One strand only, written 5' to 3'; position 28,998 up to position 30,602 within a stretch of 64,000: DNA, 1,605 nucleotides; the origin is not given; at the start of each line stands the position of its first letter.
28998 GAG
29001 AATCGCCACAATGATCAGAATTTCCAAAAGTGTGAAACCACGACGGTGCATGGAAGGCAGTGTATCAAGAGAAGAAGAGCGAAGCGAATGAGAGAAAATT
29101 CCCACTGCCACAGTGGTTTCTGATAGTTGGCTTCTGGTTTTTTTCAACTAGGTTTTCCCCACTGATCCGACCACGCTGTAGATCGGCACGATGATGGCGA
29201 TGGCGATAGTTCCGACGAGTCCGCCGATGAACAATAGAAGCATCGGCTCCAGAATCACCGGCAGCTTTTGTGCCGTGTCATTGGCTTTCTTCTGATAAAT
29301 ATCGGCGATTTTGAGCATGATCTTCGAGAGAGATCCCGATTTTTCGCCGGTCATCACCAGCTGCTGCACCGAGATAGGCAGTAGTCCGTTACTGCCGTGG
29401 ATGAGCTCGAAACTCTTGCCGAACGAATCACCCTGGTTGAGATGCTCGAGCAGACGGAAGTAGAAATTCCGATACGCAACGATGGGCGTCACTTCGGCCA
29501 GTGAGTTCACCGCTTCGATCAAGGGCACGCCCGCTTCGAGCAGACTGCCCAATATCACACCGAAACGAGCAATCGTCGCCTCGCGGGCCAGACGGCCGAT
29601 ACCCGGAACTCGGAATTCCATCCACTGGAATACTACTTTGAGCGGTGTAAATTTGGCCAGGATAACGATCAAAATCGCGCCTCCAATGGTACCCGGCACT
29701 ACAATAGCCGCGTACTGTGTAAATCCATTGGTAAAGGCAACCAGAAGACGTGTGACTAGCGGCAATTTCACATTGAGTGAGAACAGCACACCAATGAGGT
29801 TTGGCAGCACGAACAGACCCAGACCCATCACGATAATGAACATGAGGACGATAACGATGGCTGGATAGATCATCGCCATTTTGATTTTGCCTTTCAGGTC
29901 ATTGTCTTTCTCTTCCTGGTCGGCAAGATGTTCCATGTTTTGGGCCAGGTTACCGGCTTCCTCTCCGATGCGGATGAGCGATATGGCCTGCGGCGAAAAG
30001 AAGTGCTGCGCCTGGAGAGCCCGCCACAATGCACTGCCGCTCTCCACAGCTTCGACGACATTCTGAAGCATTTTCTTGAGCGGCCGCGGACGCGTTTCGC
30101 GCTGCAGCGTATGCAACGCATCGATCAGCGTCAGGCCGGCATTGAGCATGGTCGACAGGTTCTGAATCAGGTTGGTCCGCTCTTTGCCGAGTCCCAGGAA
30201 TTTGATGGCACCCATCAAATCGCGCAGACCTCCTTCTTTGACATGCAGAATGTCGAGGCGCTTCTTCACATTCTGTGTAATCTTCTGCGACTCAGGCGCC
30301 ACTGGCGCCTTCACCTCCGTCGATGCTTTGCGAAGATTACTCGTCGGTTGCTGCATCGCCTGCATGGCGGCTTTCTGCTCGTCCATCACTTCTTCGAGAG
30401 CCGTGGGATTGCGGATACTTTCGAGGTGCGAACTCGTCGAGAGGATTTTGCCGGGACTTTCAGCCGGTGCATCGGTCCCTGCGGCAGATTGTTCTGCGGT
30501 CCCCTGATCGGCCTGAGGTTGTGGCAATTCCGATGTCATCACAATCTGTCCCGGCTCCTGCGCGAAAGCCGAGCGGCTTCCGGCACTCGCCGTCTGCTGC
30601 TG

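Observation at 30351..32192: PilC platform protein carrying a ~610-aa low-complexity N-terminal arm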

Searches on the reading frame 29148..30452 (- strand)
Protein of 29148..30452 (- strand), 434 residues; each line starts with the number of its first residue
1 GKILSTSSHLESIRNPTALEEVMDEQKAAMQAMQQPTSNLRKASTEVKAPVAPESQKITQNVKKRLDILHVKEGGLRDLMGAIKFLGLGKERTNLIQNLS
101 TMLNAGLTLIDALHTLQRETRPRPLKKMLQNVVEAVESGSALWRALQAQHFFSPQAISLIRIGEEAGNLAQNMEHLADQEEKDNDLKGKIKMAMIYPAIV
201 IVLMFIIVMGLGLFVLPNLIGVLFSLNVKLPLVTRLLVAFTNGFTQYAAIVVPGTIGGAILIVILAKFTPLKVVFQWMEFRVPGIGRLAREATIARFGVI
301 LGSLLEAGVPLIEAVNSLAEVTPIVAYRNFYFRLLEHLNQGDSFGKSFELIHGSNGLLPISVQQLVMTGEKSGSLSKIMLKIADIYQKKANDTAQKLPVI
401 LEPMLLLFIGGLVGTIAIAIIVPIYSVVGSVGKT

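Call 7: find_homologous_proteins(query=window:29148-30452:-, max_evalue=1e-20)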
Query window:29148-30452:- (434 aa): 738 proteins with E <= 1e-20 among 8000 candidates; the best 120 are listed.
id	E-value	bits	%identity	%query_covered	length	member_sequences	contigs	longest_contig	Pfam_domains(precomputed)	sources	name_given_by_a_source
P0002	2.4e-168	578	73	82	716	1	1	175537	PF00482.29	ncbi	-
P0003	2.9e-168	578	72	82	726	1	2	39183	PF00482.29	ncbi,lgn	-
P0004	7.2e-165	567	64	94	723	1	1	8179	PF00482.29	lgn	-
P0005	7.6e-165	567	62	100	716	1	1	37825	PF00482.29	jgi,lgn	-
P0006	1.2e-164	566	72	82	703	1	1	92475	PF00482.29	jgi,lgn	jgi:type IV pilus assembly protein PilC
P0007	3.7e-164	565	67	91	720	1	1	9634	PF00482.29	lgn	-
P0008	7.1e-164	564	71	83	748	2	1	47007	PF00482.29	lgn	-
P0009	1.3e-163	563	70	83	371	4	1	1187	PF00482.29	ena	-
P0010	3.9e-162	558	67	88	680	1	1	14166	PF00482.29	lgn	-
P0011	4.9e-162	558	70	82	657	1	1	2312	PF00482.29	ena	-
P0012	3.9e-161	555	69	82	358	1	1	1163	PF00482.29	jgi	jgi:type IV pilus assembly protein PilC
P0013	4.8e-161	554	70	83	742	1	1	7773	PF00482.29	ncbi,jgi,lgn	jgi:type IV pilus assembly protein PilC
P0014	1.3e-160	553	62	100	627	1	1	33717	PF00482.29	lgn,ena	-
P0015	1.6e-160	553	69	82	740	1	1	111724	PF00482.29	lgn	-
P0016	4.0e-160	551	64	95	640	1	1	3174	PF00482.29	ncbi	-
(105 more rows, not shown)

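Call 21: find_related_loci(query=A1, collection=genome_contigs, flank=6000)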
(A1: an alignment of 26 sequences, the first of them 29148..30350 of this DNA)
Query A1 (400 aa) in genome_contigs; peptide patterns used: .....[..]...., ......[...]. (x = any residue, [..] = any of these).
202 stretches matched a pattern; 167 encode a relative of the query (tblastn E <= 1e-3); the best 80 are kept; 80 distinct loci.
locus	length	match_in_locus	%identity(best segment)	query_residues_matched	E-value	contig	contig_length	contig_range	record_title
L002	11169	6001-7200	84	2-400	0e+0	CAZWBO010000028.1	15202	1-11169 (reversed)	MAG TPA_asm: uncultured Candidatus Peribacteria bacterium isolate SRP286056_co3_141 genome assembly, contig: NODE_4075_l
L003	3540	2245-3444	83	2-400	0e+0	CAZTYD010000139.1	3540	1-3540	MAG TPA_asm: uncultured Candidatus Peribacteria bacterium isolate SRP342105_co1_375 genome assembly, contig: NODE_39569_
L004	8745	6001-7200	73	3-399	0e+0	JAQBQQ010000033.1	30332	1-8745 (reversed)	MAG: Candidatus Peribacteria bacterium isolate RYN_377 scaffold_535691, whole genome shotgun sequence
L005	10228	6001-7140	69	20-399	2e-179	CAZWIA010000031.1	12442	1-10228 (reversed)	MAG TPA_asm: uncultured Candidatus Peribacteria bacterium isolate binchicken_co347_253 genome assembly, contig: NODE_296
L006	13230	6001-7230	65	1-398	4e-178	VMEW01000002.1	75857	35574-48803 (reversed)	MAG: Candidatus Peregrinibacteria bacterium Greene0416_19 Greene041619_scaffold_314, whole genome shotgun sequence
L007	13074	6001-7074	73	41-398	1e-177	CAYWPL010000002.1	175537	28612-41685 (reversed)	MAG TPA_asm: uncultured Candidatus Peribacteria bacterium isolate SRP192515_co2_160 genome assembly, contig: NODE_47_len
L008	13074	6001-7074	70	41-398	9e-175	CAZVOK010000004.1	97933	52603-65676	MAG TPA_asm: uncultured Candidatus Peribacteria bacterium isolate binchicken_co105_403 genome assembly, contig: NODE_217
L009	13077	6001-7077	70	40-398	1e-173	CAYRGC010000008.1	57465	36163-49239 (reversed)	MAG TPA_asm: uncultured Candidatus Peribacteria bacterium isolate SRP278252_co2_153 genome assembly, contig: NODE_887_le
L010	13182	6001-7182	66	14-397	3e-172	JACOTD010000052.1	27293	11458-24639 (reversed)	MAG: Candidatus Peregrinibacteria bacterium isolate NC_groundwater_35_Pr7_B-0.1um_58_27 FFV18_Bp1_scaffold_323170, whole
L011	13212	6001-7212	63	2-398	3e-170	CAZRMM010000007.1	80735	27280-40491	MAG TPA_asm: uncultured Candidatus Peribacteria bacterium isolate binchicken_co105_226 genome assembly, contig: NODE_315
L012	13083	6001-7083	68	38-398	3e-168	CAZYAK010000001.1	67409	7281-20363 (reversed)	MAG TPA_asm: uncultured Candidatus Peribacteria bacterium isolate binchicken_co105_114 genome assembly, contig: NODE_445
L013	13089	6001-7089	68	37-399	3e-168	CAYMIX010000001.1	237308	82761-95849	MAG TPA_asm: uncultured Candidatus Peribacteria bacterium isolate SRP342105_co1_435 genome assembly, contig: NODE_44_len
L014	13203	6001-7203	64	1-399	8e-166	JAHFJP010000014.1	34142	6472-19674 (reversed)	MAG: Candidatus Peribacteria bacterium isolate nzgw389 NODE_1282_length_34143_cov_12.418465, whole genome shotgun sequen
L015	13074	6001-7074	70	41-398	2e-165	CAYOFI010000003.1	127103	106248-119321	MAG TPA_asm: uncultured Candidatus Peribacteria bacterium isolate SRP278252_co2_829 genome assembly, contig: NODE_176_le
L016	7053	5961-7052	67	36-399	2e-165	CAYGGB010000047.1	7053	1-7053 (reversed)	MAG TPA_asm: uncultured Candidatus Peribacteria bacterium isolate ERP113451_co3_12 genome assembly, contig: NODE_9693_le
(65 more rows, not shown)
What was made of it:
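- Tried and rejected: The relatives were reached through the core instead (calls 7, 21).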

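Call 81: predict_structure(alignment_id=A3)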
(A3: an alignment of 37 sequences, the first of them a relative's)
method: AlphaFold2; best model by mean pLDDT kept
length: 689 residues; sequences in the alignment: 37
mean_pLDDT: 68.5   pTM: 0.51
mean pLDDT of the five models: 68.5, 64.4, 63.4, 62.1, 62.0
residues with pLDDT >= 90: 124; 70-90: 285; 50-70: 83; < 50: 197
segments of 3 or more residues with pLDDT < 50: 1-28, 63-143, 161-176, 186-202, 216-220, 222-260, 315-321
pLDDT, mean of each block of 10 residues (from residue 1): 36 36 43 72 60 66 45 39 42 41 38 34 38 36 52 53 39 46 49 38 57 52 42 34 37 42 71 79 78 75 74 51 64 78 85 93 95 94 94 93 87 82 86 83 77 76 75 78 78 79 80 83 82 84 88 88 86 87 93 95 92 92 94 93 89 83 80 76 67
secondary structure, 60 per line:
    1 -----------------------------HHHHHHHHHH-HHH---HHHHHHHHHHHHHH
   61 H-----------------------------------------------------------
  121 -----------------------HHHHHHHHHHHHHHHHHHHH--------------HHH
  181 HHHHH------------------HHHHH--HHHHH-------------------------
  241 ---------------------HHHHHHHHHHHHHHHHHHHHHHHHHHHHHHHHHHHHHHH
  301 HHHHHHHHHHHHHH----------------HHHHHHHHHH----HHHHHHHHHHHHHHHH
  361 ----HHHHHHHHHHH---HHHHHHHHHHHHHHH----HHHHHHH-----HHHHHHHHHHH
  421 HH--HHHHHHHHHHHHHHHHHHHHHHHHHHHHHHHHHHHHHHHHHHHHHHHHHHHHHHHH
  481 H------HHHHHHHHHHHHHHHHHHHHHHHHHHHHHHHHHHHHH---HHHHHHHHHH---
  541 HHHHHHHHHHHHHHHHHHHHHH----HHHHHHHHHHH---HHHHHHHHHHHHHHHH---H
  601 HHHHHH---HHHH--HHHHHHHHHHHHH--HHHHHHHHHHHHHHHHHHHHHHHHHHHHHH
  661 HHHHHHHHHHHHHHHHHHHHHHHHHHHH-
elements in order (helices of 4 or more, strands of 3 or more residues): H30-39 H47-61 H144-163 H178-185 H204-208 H211-215 H262-314 H331-340 H345-360 H365-375 H379-393 H398-404 H410-422 H425-481 H488-524 H528-537 H541-562 H567-577 H581-596 H600-606 H610-613 H616-628 H631-688
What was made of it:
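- The motif folds as a helix with pLDDT about 72 in a typical homologue (call 81).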
